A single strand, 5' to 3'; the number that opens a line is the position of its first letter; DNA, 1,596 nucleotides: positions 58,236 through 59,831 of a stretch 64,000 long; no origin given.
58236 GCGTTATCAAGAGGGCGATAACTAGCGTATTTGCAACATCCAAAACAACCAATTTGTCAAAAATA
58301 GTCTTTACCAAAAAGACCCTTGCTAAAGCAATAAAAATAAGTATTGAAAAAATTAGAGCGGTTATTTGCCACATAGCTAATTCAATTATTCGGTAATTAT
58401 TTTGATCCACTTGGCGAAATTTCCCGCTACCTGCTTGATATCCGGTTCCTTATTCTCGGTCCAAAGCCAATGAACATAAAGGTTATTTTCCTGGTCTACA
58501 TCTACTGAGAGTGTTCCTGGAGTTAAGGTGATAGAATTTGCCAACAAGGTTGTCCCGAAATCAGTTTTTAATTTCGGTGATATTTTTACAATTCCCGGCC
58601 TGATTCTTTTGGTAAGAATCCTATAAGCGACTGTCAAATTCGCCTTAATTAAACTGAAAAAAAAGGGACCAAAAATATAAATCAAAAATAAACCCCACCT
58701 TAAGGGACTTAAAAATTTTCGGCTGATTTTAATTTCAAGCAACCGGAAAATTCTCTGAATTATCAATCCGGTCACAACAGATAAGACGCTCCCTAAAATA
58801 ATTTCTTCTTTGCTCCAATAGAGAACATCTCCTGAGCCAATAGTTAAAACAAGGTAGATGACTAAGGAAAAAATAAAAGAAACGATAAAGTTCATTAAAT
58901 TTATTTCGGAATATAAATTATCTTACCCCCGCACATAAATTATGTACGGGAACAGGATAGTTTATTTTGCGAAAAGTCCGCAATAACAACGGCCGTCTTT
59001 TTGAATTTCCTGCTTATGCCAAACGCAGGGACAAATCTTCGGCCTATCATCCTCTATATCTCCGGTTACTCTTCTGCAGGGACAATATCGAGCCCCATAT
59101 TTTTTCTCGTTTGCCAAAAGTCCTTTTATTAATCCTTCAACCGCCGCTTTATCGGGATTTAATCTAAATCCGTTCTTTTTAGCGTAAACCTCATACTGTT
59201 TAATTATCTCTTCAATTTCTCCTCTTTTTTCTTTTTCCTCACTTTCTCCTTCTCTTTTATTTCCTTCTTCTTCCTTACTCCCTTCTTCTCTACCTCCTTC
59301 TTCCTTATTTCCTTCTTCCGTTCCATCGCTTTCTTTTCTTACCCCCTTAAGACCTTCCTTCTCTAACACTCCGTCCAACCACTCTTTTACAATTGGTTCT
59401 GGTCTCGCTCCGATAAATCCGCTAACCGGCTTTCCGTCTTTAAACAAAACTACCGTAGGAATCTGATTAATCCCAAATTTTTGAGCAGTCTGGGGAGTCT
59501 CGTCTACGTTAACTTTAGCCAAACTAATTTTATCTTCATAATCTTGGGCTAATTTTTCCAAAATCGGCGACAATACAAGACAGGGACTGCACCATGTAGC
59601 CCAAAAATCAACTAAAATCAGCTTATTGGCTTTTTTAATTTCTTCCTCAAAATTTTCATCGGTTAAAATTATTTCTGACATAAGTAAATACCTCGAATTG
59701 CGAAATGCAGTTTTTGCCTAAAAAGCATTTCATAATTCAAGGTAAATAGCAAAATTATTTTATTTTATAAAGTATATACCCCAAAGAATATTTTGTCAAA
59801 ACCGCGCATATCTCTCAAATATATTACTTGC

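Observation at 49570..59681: Mrp-antiporter plus hydrogenase-like (Mbh/Ehr-type) membrane complex with a cysteine-less large subunit, next to POR and Fe-S maturation genes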

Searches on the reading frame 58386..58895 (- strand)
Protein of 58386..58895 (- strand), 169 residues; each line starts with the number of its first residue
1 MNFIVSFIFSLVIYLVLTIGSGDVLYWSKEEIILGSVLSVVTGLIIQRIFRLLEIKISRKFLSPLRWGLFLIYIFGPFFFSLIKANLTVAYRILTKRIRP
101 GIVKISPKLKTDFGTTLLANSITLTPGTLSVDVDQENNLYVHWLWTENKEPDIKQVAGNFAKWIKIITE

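Call 3: search_protein_families(library=pfam, proteins=[window:58386-58895:-], max_evalue=0.01)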
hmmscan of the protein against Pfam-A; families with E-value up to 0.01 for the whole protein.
window:58386-58895:- (169 aa): 1 family
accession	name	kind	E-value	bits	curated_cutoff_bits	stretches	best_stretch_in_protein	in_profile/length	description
PF01899.21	MNHE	-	6.3e-33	114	27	1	8-165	2-143/145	Na+/H+ ion antiporter subunit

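Call 36: search_solved_structures(query=window:58386-58895:-, show_alignments=0, max_evalue=0.01)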
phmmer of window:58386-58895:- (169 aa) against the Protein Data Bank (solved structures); distinct sequences matched with E-value up to 0.01: 5.
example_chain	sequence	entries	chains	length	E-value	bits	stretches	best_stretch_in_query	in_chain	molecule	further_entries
6cfw_A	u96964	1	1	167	2.7e-34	121.6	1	1-165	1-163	Monovalent cation/H+ antiporter subunit E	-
6u8y_A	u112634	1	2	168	9.1e-19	71.1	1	3-168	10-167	Monovalent cation/H+ antiporter subunit E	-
7qru_E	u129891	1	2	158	1.9e-15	60.3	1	49-166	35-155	Na+/H+ antiporter subunit E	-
6z16_E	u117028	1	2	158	7.8e-10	42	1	42-165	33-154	Multisubunit Na+/H+ antiporter, E subunit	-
7d3u_E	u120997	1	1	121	0.00041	23.4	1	65-133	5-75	Cation antiporter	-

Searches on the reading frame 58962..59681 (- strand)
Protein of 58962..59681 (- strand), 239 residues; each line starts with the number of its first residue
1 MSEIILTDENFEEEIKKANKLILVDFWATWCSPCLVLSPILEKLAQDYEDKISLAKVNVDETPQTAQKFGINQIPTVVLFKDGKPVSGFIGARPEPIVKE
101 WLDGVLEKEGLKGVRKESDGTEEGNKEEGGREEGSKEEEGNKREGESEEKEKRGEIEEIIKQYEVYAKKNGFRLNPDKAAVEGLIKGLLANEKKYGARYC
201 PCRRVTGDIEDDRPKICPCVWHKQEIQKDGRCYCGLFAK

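Call 4: search_protein_families(library=pfam, proteins=[window:58962-59681:-], max_evalue=0.01)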
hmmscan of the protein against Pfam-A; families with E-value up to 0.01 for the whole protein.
window:58962-59681:- (239 aa): 12 families
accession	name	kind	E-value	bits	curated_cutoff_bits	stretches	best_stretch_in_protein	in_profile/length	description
PF00085.26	Thioredoxin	-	4.1e-31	107.5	23.5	1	4-100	3-99/103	Thioredoxin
PF02943.20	FeThRed_B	-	5.3e-23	81.5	22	1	156-238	2-86/106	Ferredoxin thioredoxin reductase catalytic beta chain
PF13905.12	Thioredoxin_8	-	1.6e-08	35.2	27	1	19-67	1-51/94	Thioredoxin-like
PF13098.12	Thioredoxin_2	-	2.3e-07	31.6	27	1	16-101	2-103/104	Thioredoxin-like domain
PF14595.12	Thioredoxin_9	-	7.5e-06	26.3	25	1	8-98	29-122/129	Thioredoxin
PF13728.12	TraF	-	2.1e-05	24.9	23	1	19-84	129-203/224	F plasmid transfer operon protein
PF04756.19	OST3_OST6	-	3.3e-05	23.9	27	1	6-82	16-104/294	OST3 / OST6 family, transporter family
PF13899.12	Thioredoxin_7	-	0.00038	21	27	1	13-80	11-81/83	Thioredoxin-like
PF08534.16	Redoxin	-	0.00043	20.5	26.6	1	18-69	27-80/148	Redoxin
PF00578.27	AhpC-TSA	-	0.0051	17.2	26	0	19-77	25-85/124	AhpC/TSA family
PF02966.22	DIM1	-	0.0062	16.8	27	1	16-80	17-81/133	Mitosis protein DIM1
PF13848.12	Thioredoxin_6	-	0.0074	16.6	27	0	40-81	116-159/184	Thioredoxin-like domain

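Call 41: search_protein_families(library=ncbifam, proteins=[window:58962-59681:-], max_evalue=0.001)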
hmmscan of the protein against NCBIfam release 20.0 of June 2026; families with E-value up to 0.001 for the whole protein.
window:58962-59681:- (239 aa): 16 families
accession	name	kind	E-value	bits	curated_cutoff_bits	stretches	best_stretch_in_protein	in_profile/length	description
TIGR01068.1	thioredoxin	equivalog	1.3e-34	118.4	96.8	1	7-103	2-98/101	thioredoxin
NF006898.0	PRK09381.1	equivalog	6.9e-30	103.6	138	1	4-105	6-107/109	thioredoxin TrxA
NF008229.0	PRK10996.1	equivalog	4.3e-24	84.8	125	1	7-107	41-140/141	thioredoxin TrxC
NF041072.1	FtrB_double_U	equivalog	4.2e-22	78.2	160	1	155-238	8-91/121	FtrB family double-selenoprotein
NF047697.1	ThioredTrxAClost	equivalog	6.4e-20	71.3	140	1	5-88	3-86/105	thioredoxin TrxA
TIGR01126.1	pdi_dom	equivalog_domain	1.9e-19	69.9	107.2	1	6-102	1-101/105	protein disulfide-isomerase domain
TIGR01130.1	ER_PDI_fam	subfamily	7.1e-17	62.1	344.25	1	6-102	6-104/476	protein disulfide-isomerase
NF002854.0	PRK03147.1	subfamily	7.8e-09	35.7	170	1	19-69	62-113/176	thiol-disulfide oxidoreductase ResA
NF047696.1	ThlDiSintTplARhiz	equivalog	6.4e-07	29.4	230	1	19-65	97-144/219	thiol:disulfide interchange protein TlpA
TIGR00411.1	redox_disulf_1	equivalog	9e-07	28.9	92.75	1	30-82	10-62/82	MJ0307 family thioredoxin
TIGR00385.1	dsbE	subfamily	8e-06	25.6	123.15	1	12-62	56-103/173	DsbE family thiol:disulfide interchange protein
TIGR02187.2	PDO_seleno_TRX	equivalog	1.7e-05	24.3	185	1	25-83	22-81/209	protein disulfide oxidoreductase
NF045694.1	seleno_TsoB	exception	2e-05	22.9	805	1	13-81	468-544/572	rhodanese/DsbD fusion-like selenoprotein TsoB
NF041202.1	StoA_CxxC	exception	9.1e-05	22.4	210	1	19-67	52-100/163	endospore biogenesis thiol-disulfide oxidoreductase StoA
NF010625.0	PRK14018.1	equivalog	0.00025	19.7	522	1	5-49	42-86/521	bifunctional peptide-methionine (S)-S-oxide reductase MsrA/peptide-methionine (R)-S-oxide reductase MsrB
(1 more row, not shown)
